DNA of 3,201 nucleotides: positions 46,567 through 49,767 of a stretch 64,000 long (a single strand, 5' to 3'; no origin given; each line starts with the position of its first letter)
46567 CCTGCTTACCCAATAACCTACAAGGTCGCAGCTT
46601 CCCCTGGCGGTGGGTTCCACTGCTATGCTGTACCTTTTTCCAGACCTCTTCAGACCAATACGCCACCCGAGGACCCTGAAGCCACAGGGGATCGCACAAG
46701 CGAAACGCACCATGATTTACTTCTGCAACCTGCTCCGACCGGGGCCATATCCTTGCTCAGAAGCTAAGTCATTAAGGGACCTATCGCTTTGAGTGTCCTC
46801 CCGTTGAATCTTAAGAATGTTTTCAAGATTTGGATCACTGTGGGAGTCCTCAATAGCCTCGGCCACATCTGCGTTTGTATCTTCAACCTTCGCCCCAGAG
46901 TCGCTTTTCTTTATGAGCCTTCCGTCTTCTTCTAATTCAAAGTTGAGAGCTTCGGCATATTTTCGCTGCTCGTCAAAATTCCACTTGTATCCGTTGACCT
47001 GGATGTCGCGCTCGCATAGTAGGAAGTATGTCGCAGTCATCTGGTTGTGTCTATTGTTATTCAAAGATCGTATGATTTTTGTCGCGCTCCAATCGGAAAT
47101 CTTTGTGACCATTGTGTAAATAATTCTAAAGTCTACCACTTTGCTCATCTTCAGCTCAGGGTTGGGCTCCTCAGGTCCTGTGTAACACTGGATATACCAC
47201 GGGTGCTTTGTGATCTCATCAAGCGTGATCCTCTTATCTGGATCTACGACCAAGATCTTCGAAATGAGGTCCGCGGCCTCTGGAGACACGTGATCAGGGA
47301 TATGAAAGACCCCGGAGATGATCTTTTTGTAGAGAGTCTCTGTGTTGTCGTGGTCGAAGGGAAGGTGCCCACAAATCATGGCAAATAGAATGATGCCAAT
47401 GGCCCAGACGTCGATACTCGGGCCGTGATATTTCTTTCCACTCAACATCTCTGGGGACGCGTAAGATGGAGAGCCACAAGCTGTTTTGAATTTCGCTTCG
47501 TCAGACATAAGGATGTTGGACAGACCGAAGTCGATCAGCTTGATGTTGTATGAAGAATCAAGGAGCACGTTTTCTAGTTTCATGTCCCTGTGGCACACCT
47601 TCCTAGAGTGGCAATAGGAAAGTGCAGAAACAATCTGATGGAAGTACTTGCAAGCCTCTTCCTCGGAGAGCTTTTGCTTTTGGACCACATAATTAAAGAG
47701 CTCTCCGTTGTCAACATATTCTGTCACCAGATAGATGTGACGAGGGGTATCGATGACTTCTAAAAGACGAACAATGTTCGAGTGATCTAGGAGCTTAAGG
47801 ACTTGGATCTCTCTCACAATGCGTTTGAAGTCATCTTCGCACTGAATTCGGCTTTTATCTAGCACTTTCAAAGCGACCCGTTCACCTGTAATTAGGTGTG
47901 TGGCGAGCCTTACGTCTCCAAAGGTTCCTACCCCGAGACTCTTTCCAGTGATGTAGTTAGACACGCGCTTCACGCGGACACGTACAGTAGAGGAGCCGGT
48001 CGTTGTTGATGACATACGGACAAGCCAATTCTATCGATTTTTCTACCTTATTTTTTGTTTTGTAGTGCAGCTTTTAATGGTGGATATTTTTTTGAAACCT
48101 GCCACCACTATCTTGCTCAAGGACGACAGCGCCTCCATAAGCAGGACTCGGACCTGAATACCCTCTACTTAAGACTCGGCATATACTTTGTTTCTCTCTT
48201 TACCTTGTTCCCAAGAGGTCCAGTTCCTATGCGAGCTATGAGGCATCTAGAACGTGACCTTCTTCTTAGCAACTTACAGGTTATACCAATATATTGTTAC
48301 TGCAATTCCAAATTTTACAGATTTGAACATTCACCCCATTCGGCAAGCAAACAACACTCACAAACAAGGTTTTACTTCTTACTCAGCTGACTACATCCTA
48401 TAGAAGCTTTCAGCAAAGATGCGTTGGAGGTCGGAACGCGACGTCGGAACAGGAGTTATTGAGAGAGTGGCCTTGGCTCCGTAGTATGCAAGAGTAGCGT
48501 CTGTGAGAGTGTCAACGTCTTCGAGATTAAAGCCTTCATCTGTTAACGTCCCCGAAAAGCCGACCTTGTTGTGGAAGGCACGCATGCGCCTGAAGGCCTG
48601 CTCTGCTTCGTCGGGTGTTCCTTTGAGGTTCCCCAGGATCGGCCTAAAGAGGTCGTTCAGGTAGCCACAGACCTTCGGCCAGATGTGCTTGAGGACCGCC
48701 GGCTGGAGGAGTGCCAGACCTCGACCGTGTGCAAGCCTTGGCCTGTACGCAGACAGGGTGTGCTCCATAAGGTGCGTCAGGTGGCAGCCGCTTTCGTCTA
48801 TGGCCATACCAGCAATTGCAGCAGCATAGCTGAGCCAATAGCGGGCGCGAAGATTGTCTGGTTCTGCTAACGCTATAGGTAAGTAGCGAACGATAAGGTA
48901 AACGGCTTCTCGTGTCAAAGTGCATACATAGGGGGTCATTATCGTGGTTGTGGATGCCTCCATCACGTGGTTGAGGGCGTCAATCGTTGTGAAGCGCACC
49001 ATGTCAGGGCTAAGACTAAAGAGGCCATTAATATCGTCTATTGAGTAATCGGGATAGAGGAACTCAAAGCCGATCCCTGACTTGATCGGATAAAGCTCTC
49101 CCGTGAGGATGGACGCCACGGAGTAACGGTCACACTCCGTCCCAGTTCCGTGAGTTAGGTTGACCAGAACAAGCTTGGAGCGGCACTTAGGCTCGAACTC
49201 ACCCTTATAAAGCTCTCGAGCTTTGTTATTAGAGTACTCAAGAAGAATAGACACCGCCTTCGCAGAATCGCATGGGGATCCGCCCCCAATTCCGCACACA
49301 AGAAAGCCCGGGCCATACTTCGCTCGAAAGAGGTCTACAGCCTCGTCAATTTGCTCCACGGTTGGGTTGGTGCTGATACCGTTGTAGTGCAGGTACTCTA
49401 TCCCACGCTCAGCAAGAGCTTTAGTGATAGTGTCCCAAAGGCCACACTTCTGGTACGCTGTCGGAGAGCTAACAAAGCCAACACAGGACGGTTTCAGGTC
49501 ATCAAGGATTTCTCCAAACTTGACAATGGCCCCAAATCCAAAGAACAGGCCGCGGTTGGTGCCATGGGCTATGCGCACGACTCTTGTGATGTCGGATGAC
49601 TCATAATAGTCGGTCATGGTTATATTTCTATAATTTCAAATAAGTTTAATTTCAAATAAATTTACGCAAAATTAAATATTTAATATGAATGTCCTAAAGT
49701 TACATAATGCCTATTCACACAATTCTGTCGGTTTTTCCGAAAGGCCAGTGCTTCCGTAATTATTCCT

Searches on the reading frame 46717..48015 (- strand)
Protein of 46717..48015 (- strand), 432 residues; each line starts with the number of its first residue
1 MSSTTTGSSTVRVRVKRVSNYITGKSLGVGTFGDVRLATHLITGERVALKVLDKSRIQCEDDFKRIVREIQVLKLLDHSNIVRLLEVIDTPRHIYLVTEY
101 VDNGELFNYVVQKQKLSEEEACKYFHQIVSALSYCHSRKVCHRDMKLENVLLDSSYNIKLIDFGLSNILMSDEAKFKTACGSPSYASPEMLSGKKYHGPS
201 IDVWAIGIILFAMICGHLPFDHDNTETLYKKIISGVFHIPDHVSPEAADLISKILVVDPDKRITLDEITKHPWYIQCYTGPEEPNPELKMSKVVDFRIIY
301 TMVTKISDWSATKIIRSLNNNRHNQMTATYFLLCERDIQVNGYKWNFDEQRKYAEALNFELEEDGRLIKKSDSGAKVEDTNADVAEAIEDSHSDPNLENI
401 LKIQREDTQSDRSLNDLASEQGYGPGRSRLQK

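Call 87: search_protein_families(library=pfam, proteins=[window:46717-48015:-], max_evalue=0.00001)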
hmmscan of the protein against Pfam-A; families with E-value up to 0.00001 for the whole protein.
window:46717-48015:- (432 aa): 4 families
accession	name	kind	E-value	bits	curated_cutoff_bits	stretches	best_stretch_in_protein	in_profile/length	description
PF00069.31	Pkinase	-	7.3e-80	268.6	31.7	1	22-273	2-262/263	Protein kinase domain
PF07714.23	PK_Tyr_Ser-Thr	-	2e-42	145.8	23.1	1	24-270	4-256/258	Protein tyrosine and serine/threonine kinase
PF14531.12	Kinase-like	-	3.5e-08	33.5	25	1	126-244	152-275/289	Kinase-like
PF12330.14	Haspin_kinase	-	4.7e-06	26.3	25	1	117-169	203-256/364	Haspin like kinase domain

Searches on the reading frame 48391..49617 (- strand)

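Call 87: search_protein_families(library=pfam, proteins=[window:48391-49617:-], max_evalue=0.00001)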
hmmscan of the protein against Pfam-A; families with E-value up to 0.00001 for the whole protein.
window:48391-49617:- (408 aa): 2 families
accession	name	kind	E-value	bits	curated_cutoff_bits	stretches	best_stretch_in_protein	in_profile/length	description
PF00465.25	Fe-ADH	-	3.4e-31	108.5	31.3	1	24-195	4-167/168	Iron-containing alcohol dehydrogenase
PF25137.1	ADH_Fe_C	-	3.5e-27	95.8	27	1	210-404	4-193/194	Fe-containing alcohol dehydrogenase family, C-terminal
